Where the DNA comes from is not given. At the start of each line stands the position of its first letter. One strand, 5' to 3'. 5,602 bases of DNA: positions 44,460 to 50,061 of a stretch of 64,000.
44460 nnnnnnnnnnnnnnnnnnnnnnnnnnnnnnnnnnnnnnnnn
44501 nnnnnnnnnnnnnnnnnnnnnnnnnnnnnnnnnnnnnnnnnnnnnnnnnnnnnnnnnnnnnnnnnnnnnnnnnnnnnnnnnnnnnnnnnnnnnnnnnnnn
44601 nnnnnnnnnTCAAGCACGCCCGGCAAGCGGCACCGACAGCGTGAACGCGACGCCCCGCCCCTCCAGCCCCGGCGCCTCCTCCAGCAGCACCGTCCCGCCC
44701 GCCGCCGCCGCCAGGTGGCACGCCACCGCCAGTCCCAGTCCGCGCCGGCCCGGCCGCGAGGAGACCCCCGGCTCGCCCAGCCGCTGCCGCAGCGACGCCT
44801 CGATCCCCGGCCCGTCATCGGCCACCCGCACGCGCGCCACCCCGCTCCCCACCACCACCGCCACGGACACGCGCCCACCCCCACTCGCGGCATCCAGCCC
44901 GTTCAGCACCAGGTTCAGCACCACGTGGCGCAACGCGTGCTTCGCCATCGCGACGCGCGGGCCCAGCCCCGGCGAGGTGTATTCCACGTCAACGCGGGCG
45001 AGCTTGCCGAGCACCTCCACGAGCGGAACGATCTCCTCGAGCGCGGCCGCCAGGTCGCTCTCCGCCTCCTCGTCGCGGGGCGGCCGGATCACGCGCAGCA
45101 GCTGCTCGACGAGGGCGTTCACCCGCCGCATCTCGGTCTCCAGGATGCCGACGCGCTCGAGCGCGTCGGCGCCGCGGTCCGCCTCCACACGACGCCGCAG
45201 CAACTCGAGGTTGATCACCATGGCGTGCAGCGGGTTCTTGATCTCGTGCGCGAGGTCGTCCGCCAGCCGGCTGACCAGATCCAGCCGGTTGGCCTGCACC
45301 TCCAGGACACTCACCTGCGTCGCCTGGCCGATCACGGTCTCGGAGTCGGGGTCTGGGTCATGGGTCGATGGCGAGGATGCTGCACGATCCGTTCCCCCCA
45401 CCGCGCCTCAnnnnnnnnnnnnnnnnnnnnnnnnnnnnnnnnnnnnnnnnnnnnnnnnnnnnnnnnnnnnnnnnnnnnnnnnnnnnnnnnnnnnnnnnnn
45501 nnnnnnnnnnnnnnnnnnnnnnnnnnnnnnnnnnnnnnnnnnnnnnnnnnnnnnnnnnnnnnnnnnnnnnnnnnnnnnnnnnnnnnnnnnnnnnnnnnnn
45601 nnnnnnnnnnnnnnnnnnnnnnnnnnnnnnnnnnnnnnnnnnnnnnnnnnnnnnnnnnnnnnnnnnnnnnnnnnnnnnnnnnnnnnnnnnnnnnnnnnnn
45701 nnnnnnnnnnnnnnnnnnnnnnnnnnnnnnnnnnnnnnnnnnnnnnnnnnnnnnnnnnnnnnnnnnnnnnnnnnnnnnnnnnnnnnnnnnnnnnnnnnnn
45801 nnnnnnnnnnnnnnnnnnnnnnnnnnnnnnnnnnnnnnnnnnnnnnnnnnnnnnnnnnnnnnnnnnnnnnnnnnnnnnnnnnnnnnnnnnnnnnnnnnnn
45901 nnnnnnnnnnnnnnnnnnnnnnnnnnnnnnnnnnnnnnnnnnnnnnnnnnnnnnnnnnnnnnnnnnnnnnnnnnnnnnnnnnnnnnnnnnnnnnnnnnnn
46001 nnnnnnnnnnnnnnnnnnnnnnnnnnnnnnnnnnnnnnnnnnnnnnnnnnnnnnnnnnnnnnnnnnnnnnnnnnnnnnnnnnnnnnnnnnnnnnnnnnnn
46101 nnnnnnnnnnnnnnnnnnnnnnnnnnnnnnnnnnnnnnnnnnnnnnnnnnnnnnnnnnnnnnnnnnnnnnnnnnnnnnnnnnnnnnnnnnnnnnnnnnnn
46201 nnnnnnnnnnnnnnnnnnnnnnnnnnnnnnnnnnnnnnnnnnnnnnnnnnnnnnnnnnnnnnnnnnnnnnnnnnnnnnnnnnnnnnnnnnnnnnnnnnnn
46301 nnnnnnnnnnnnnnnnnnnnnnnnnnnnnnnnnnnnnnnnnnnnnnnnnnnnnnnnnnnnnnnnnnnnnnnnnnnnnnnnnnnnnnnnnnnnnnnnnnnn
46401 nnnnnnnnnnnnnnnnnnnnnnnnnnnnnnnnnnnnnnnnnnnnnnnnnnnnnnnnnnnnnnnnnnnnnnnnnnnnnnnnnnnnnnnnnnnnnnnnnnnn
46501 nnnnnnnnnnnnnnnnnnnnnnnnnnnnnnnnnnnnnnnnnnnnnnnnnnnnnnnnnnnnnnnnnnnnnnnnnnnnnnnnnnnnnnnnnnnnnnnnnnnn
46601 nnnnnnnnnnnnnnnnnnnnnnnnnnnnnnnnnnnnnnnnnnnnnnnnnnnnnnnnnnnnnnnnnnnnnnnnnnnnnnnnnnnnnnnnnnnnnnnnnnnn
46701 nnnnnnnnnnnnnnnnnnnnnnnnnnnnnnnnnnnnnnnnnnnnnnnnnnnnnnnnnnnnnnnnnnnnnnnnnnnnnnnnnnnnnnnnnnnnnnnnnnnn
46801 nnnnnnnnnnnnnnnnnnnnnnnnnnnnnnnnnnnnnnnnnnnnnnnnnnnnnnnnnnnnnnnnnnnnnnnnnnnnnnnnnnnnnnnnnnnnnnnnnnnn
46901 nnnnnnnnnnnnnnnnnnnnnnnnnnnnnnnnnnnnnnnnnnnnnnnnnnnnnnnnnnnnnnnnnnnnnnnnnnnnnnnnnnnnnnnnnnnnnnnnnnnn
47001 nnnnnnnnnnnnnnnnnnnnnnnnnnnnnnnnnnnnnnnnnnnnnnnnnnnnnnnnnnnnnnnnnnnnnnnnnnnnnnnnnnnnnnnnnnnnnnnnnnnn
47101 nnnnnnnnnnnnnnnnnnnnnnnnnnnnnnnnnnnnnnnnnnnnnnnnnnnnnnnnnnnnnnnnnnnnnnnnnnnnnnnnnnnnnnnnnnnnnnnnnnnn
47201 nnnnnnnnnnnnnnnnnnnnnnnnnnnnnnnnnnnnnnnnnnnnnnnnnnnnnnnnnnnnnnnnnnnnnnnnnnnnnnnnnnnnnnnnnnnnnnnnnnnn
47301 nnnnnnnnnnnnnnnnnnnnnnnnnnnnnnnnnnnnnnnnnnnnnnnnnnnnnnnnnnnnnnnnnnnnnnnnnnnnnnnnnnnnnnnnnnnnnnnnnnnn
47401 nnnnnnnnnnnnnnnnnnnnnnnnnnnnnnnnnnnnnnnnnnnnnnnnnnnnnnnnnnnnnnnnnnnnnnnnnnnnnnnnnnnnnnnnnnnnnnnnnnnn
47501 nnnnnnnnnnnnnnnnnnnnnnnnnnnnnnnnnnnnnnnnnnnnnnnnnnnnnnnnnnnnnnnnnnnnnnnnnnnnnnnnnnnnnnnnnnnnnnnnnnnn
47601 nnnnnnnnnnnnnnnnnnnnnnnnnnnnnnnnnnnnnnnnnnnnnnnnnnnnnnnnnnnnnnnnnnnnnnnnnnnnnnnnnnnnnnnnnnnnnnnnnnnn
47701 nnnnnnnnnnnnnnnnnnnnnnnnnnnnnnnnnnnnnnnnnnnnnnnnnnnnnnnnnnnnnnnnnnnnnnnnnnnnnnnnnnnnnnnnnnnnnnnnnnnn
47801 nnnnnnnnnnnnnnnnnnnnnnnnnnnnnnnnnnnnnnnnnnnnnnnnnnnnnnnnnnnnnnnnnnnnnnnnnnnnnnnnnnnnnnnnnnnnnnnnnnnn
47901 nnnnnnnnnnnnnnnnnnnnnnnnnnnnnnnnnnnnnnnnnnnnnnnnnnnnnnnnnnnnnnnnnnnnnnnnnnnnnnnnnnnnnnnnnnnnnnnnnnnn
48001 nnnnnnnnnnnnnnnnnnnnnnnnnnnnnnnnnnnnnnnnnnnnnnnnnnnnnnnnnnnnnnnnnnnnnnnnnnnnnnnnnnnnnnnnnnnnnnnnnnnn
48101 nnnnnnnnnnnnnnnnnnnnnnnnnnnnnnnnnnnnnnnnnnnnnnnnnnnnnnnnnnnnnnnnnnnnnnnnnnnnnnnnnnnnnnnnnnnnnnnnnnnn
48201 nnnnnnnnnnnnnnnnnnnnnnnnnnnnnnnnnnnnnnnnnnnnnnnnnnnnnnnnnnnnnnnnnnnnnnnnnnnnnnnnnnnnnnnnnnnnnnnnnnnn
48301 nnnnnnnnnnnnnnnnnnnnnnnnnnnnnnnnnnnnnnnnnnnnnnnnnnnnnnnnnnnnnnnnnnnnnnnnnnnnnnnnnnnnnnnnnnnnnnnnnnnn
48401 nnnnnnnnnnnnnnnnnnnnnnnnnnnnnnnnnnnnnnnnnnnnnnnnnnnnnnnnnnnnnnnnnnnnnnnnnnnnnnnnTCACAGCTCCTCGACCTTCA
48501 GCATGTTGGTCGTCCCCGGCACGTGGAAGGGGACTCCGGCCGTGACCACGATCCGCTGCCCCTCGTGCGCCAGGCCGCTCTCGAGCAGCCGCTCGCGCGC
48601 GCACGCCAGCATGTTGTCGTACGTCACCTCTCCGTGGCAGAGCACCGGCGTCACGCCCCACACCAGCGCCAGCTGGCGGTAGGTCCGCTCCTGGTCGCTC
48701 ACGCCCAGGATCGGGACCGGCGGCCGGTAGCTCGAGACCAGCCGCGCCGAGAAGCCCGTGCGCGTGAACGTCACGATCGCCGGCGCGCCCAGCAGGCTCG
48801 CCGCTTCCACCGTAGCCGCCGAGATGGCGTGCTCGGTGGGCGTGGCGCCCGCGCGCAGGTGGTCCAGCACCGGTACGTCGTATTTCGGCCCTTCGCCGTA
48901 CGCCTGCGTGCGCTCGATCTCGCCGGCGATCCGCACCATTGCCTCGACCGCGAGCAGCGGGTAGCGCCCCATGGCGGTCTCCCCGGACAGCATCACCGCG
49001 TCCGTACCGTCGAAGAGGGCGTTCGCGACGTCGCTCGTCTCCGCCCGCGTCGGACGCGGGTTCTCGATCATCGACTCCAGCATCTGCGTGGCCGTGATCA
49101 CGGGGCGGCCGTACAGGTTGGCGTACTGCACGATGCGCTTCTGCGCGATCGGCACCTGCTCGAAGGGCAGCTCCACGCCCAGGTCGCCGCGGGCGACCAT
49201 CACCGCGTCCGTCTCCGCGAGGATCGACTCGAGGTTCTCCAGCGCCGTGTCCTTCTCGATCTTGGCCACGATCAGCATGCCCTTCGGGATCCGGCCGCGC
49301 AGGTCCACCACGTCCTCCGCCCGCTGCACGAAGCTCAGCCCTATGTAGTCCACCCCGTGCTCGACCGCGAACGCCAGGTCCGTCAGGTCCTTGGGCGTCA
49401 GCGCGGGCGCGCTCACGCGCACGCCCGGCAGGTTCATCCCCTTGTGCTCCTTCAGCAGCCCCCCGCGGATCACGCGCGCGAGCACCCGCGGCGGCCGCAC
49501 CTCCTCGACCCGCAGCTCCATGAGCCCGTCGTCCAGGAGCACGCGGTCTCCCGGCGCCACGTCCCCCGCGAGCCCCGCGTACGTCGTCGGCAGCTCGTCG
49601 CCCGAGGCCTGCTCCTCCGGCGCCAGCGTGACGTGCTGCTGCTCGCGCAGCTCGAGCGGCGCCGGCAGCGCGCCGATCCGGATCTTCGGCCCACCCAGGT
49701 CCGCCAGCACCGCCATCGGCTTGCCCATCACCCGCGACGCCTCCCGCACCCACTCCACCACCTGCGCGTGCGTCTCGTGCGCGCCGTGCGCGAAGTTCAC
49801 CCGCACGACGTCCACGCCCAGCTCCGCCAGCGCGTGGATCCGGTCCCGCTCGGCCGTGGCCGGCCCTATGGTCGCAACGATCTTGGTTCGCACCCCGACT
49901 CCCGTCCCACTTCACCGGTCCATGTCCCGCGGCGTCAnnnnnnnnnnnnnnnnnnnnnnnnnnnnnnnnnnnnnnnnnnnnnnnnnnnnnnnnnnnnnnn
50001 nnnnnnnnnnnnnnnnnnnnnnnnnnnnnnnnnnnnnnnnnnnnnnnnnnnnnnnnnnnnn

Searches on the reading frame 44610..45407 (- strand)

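Call 71: search_protein_families(library=pfam, proteins=[window:44610-45407:-], max_evalue=0.001)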
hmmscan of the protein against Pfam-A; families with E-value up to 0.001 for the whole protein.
window:44610-45407:- (265 aa): 2 families
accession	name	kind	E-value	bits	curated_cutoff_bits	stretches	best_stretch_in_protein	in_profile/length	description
PF02518.31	HATPase_c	-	7.9e-18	65.4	26.4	1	157-262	4-110/111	Histidine kinase-, DNA gyrase B-, and HSP90-like ATPase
PF00512.31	HisKA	-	2e-10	41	26.9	1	46-105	3-59/66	His Kinase A (phospho-acceptor) domain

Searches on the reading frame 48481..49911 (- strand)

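Call 71: search_protein_families(library=pfam, proteins=[window:48481-49911:-], max_evalue=0.001)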
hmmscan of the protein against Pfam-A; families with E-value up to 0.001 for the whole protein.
window:48481-49911:- (476 aa): 3 families
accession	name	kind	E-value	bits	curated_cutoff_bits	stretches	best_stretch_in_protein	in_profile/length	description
PF00224.27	PK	-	6.9e-108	361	30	1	8-322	3-328/328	Pyruvate kinase, barrel domain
PF02887.21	PK_C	-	2.3e-37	128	28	1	361-473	1-113/114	Pyruvate kinase, alpha/beta domain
PF00478.31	IMPDH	-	1.6e-05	24.5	25.6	1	8-59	92-143/345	IMP dehydrogenase / GMP reductase domain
